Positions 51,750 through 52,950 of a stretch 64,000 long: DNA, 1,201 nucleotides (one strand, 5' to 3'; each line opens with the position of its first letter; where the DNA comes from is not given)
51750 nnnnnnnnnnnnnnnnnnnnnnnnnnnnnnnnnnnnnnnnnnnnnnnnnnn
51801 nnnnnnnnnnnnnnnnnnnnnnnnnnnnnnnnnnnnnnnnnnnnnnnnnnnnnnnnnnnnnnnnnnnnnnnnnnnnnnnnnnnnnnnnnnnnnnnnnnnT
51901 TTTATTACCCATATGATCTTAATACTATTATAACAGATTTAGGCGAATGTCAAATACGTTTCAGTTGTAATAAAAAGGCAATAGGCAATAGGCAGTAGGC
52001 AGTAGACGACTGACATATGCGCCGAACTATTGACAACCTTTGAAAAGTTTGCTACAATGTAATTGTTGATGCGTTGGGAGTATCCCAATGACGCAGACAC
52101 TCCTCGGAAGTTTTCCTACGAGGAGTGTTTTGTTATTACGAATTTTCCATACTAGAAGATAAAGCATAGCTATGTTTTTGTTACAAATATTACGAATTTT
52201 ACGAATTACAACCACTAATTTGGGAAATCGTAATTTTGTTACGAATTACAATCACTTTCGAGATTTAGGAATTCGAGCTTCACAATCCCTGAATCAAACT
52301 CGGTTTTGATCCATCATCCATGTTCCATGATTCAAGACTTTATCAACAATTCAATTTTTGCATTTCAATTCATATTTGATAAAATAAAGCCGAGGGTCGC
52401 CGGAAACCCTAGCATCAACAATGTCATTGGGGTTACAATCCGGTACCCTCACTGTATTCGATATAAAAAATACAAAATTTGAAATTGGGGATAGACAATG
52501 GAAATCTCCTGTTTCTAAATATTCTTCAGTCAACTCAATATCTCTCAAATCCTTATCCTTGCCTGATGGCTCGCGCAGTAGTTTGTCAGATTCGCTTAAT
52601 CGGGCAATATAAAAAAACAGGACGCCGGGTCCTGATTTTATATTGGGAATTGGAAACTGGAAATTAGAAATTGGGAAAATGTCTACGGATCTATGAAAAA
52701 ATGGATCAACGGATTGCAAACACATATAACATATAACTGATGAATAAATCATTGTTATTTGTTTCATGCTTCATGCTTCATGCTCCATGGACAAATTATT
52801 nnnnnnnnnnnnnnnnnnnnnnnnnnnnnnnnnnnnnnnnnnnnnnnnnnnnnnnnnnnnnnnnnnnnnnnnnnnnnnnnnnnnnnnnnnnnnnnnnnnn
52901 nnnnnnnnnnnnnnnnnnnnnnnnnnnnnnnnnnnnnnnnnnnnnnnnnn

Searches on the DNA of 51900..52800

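Call 92: search_rna_families(source=window, start=51900, end=52800, threshold=evalue, max_evalue=1)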
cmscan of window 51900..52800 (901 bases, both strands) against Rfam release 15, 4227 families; matches with E-value up to 1: 2.
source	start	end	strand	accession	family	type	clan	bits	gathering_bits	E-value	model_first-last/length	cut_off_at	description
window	52176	52269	+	RF01197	snR39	Gene; snRNA; snoRNA; CD-box;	CL00054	21.4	40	0.45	1-95/95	no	Small nucleolar RNA snR39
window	52609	52786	-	RF00022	GcvB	Gene;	-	15.6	42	0.76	1-204/204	no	GcvB RNA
